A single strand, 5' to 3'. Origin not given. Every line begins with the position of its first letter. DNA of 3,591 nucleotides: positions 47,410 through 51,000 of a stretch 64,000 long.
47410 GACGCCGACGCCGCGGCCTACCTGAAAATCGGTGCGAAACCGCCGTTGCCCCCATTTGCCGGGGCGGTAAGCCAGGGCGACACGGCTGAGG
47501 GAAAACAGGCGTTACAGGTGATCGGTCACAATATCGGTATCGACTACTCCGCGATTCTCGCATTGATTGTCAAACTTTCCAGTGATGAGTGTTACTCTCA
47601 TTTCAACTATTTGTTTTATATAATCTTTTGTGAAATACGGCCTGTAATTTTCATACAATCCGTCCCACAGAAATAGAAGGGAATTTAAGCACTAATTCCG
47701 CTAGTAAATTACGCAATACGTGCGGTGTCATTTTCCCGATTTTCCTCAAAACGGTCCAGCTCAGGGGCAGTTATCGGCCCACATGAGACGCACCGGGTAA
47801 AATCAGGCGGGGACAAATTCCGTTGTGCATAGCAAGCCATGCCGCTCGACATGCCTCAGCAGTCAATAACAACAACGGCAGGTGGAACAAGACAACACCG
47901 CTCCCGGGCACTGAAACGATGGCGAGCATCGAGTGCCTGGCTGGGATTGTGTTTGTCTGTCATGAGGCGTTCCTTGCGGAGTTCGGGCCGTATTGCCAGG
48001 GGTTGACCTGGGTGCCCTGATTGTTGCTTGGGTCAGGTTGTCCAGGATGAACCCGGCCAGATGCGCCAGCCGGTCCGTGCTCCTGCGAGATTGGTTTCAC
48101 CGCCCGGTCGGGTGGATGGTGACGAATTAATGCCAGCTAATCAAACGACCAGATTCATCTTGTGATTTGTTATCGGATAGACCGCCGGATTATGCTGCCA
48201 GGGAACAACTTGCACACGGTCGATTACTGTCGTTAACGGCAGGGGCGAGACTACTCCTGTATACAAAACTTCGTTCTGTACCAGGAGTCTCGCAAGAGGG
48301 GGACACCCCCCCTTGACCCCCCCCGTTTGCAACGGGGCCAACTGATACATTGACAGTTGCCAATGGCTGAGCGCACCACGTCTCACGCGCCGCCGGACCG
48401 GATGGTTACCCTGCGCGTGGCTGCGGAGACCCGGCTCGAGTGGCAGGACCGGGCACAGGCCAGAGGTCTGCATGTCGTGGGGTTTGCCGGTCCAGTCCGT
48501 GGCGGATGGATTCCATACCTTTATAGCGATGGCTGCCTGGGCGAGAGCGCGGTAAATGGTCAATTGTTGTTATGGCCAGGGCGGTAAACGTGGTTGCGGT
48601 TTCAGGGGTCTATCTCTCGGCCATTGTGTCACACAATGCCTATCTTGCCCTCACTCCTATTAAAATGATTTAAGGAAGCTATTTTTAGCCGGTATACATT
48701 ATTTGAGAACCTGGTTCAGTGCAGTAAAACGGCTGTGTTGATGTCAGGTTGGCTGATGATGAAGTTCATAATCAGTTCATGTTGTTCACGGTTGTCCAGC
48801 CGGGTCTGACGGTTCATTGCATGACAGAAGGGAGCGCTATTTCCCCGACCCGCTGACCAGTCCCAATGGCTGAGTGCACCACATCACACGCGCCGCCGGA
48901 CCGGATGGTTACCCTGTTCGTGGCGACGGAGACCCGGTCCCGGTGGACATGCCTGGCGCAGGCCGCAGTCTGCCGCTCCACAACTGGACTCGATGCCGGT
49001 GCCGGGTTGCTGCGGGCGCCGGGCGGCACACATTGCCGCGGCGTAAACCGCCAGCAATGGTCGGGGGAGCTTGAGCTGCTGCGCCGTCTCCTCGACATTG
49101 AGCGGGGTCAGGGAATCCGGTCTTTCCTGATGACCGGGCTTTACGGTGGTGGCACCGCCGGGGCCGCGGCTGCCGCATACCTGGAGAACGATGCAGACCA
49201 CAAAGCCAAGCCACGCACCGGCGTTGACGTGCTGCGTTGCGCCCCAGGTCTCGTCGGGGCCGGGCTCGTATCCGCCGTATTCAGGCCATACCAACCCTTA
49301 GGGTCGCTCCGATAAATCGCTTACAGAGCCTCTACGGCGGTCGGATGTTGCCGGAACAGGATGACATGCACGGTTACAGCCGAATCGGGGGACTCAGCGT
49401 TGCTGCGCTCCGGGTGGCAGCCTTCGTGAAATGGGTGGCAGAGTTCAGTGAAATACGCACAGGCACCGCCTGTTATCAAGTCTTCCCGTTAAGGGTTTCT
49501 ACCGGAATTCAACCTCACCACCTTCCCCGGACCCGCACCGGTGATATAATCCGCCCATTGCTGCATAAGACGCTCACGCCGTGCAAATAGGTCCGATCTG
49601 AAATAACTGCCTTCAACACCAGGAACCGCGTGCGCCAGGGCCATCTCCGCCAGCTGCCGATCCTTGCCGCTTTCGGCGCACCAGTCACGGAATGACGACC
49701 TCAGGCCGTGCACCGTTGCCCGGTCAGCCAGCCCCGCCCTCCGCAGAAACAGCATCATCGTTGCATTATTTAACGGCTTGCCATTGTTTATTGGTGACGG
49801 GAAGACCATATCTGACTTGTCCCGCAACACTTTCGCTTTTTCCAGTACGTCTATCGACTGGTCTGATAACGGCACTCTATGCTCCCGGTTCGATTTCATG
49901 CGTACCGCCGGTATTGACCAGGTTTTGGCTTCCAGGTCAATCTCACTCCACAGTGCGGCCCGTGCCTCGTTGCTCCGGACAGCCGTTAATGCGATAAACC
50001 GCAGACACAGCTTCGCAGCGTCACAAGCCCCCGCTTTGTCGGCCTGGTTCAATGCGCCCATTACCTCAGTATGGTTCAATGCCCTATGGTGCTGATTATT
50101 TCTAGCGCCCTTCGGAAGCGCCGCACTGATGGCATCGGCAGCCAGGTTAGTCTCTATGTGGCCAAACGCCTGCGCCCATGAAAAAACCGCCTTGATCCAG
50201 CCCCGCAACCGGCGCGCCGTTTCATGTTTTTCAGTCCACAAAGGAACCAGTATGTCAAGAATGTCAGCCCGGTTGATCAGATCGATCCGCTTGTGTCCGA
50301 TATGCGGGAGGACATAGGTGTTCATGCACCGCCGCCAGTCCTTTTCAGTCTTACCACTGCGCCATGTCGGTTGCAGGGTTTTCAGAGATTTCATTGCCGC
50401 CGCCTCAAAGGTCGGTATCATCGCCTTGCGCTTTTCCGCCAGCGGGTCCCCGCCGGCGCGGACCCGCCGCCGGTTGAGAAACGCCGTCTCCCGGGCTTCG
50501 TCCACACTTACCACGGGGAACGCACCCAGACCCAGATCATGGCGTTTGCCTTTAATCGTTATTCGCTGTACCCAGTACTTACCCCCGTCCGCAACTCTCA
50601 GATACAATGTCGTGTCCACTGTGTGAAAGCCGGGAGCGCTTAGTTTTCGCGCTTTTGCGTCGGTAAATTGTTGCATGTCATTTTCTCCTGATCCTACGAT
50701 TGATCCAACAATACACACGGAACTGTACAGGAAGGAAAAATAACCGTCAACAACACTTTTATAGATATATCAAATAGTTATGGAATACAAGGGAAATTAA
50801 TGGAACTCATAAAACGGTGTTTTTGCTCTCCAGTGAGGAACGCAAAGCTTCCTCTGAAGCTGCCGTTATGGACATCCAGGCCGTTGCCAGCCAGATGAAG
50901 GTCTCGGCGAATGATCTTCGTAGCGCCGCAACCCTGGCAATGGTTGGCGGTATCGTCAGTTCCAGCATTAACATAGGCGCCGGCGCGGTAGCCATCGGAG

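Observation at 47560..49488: Decayed island flank: AT-rich break, homopolymeric C/G tracts, a hairpin and duplicated RHH-like gene fragments, with no tRNA next to the P4-type integrase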

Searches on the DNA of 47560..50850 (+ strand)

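Call 19: search_dna_similar(query=window:47560-50850:+, collection=plasmids, mode=distant, max_rows=15)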
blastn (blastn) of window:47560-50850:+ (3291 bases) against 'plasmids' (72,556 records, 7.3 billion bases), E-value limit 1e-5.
No match.

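Call 20: search_dna_similar(query=window:47560-50850:+, collection=phages, mode=distant, max_rows=15)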
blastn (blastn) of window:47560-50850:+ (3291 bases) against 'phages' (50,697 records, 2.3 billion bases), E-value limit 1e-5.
No match.

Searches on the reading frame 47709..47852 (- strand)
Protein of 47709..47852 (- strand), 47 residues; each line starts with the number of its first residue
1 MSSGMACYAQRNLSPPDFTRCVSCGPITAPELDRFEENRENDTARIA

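Call 71: search_protein_families(library=pfam, proteins=[window:47709-47852:-], max_evalue=1)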
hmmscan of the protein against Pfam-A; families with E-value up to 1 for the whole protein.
window:47709-47852:- (47 aa): 0 families

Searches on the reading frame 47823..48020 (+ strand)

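Call 71: search_protein_families(library=pfam, proteins=[window:47823-48020:+], max_evalue=1)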
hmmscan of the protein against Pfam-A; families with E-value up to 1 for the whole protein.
window:47823-48020:+ (65 aa): 1 family
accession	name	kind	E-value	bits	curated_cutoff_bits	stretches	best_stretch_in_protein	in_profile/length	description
PF23475.1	zf-Tbcl_FmdE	-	0.15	12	23.2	1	45-60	12-27/35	FmdE treble clef zinc finger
